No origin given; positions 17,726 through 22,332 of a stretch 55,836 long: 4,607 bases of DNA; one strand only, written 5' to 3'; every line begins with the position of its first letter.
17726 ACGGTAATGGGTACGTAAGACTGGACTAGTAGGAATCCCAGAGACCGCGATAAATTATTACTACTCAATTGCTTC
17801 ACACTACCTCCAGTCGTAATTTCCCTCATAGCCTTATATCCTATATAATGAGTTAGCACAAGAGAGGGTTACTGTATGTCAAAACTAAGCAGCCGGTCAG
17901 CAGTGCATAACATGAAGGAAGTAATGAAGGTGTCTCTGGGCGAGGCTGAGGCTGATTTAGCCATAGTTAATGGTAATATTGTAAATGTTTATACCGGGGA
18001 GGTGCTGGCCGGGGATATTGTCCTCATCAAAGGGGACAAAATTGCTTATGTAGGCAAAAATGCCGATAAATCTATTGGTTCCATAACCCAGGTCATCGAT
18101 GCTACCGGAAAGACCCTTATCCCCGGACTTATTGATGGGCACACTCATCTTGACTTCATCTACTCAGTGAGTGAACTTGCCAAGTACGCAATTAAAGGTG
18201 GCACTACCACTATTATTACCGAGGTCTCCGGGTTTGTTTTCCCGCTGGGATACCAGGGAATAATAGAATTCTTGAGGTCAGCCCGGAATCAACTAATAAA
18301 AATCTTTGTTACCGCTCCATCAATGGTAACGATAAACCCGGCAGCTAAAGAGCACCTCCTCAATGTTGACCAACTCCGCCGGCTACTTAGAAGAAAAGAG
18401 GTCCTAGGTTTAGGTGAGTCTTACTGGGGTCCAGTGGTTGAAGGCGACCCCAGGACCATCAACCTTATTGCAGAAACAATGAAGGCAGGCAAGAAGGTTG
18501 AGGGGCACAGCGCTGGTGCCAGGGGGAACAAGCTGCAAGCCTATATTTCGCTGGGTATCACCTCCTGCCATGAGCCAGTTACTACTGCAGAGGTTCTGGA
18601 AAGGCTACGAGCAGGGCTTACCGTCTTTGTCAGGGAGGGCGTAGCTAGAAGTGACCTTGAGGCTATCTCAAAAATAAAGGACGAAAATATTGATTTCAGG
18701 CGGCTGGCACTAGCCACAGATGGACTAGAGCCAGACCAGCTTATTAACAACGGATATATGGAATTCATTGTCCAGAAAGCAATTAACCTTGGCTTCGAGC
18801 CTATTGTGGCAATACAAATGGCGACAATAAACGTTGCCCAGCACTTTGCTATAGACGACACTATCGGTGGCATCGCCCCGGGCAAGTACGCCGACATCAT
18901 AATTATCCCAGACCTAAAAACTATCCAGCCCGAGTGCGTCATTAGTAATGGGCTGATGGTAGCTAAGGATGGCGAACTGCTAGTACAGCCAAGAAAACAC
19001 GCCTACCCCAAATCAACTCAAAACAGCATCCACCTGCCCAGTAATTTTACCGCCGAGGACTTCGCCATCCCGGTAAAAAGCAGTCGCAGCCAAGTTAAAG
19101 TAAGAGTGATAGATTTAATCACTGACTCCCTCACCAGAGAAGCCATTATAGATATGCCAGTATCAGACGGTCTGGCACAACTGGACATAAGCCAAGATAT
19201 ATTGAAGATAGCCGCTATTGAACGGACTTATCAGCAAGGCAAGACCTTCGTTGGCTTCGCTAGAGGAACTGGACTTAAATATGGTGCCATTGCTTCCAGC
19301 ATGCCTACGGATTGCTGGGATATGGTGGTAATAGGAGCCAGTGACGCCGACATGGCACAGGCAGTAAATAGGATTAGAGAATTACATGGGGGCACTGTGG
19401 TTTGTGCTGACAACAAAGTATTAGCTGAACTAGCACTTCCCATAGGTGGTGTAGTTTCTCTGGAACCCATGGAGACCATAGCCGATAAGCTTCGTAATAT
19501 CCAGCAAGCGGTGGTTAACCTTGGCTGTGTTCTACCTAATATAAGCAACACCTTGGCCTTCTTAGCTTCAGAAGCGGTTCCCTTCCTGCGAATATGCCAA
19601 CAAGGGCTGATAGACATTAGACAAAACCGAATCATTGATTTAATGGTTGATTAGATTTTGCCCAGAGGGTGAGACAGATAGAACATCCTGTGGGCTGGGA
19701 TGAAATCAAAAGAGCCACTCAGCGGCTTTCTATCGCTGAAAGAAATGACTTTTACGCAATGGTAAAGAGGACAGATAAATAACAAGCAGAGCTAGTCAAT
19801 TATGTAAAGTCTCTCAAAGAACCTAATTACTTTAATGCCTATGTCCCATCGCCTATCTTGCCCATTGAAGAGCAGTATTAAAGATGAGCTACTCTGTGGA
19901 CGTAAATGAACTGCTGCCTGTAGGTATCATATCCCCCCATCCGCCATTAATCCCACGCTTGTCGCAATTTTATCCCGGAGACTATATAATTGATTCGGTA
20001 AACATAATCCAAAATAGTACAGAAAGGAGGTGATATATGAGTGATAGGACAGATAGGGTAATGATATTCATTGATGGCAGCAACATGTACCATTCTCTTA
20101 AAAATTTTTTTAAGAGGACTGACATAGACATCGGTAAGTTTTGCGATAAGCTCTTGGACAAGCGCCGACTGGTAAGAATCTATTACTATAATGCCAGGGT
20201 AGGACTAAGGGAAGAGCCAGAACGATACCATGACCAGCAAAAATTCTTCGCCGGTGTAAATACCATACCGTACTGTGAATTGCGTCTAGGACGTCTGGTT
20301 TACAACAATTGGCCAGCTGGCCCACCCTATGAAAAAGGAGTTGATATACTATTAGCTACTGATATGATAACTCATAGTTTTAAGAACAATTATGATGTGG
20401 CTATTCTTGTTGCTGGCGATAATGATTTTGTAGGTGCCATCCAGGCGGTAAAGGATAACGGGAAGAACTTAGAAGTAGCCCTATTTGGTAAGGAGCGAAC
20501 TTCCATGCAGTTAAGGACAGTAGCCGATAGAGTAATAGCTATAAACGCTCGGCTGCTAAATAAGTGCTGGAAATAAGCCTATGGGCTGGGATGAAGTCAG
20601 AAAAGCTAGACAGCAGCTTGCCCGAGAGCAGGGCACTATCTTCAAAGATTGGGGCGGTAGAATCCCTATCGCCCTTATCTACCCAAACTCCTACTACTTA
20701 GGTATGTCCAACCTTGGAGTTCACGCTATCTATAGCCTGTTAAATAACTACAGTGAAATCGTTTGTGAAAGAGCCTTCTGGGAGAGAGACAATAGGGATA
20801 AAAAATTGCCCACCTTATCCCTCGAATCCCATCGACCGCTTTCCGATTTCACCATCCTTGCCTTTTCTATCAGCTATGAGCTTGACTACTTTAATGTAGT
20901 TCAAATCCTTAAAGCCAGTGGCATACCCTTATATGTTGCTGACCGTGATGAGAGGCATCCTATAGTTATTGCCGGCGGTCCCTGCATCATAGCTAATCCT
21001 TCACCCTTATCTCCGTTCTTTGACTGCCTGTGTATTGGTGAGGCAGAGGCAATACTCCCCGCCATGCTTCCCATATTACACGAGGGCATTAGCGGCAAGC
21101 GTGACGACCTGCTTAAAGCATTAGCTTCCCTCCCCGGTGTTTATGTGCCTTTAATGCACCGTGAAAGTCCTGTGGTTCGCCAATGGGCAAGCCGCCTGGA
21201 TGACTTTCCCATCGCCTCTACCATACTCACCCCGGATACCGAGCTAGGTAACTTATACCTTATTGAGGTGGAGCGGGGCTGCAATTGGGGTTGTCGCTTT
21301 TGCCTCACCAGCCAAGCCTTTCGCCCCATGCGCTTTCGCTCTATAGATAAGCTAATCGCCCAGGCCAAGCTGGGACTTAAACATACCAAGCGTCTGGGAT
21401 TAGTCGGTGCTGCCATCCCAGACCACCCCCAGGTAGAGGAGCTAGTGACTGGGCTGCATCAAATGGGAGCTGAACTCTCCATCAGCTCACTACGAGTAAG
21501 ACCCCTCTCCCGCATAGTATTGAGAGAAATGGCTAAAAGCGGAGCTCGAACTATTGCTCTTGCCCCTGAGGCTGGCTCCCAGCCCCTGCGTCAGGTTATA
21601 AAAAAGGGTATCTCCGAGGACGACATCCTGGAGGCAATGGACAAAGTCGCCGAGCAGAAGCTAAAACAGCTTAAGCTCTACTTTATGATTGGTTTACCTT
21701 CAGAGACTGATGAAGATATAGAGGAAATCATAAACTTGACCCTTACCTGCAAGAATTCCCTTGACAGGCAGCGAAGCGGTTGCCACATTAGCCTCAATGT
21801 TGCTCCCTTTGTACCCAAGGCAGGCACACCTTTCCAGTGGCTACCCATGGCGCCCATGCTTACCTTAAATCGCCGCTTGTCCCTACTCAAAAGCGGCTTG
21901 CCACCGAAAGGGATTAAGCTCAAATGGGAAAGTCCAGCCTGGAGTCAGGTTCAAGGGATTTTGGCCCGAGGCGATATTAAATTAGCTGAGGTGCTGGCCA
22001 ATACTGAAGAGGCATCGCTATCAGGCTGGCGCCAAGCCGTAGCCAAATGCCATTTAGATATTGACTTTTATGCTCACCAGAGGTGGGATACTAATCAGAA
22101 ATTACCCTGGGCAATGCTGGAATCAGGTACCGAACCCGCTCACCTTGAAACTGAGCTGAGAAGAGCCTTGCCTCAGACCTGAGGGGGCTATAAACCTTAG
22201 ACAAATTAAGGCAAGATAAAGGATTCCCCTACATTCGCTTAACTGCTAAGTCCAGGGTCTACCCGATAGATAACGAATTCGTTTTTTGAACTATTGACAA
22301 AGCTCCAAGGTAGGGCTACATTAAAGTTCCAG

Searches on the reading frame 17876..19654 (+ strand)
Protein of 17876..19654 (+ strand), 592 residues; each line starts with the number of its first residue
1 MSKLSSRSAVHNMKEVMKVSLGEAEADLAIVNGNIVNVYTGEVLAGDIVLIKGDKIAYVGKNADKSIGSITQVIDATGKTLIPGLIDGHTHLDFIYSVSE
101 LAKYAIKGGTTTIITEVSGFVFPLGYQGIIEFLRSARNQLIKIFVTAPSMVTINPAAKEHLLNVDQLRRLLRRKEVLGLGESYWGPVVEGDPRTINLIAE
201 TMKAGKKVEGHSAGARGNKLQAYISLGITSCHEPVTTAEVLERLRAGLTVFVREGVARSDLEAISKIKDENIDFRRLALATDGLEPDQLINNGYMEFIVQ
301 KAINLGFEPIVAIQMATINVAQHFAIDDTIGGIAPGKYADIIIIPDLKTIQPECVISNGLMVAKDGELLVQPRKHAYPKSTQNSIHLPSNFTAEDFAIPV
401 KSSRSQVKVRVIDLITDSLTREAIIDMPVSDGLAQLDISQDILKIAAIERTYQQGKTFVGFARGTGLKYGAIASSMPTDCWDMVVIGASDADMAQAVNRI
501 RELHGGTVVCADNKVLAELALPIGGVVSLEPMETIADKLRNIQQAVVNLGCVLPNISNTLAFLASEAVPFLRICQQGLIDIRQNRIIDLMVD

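Call 54: search_protein_families(library=pfam, proteins=[window:17876-19654:+], max_evalue=0.00001)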
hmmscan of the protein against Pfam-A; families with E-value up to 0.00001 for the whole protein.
window:17876-19654:+ (592 aa): 3 families
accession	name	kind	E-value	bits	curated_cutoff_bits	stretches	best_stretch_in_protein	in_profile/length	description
PF13382.11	Adenine_deam_C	-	3.8e-49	166.8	27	1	419-584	3-168/169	Adenine deaminase C-terminal domain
PF01979.26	Amidohydro_1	-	1.3e-23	84.3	25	1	80-358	1-337/345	Amidohydrolase family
PF07969.17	Amidohydro_3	-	5.9e-14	52.8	29.7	1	72-96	1-25/472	Amidohydrolase family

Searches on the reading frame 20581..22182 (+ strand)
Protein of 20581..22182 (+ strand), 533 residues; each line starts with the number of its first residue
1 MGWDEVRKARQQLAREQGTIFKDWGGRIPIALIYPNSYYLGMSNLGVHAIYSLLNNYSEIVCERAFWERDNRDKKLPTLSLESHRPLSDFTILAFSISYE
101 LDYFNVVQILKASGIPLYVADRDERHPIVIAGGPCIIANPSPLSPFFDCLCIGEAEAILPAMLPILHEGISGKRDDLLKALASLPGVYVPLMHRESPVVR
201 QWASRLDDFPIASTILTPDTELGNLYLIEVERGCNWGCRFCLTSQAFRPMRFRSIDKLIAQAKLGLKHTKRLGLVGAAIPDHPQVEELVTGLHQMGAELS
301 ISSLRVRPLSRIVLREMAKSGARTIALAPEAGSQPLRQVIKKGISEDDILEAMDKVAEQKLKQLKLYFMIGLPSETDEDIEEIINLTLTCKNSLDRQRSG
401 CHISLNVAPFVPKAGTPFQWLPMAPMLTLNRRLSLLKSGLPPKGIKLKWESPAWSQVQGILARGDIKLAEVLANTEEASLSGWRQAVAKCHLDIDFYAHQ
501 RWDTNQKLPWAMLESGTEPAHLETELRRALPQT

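Call 54: search_protein_families(library=pfam, proteins=[window:20581-22182:+], max_evalue=0.00001)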
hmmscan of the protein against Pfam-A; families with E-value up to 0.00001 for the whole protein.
window:20581-22182:+ (533 aa): 2 families
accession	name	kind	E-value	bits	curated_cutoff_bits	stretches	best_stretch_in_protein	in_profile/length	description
PF19864.5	Radical_SAM_N2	-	7.2e-46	155.8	29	1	46-190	1-151/151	Radical SAM proteins, N-terminal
PF04055.27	Radical_SAM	-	4.3e-23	82.7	29.5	1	231-386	4-165/166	Radical SAM superfamily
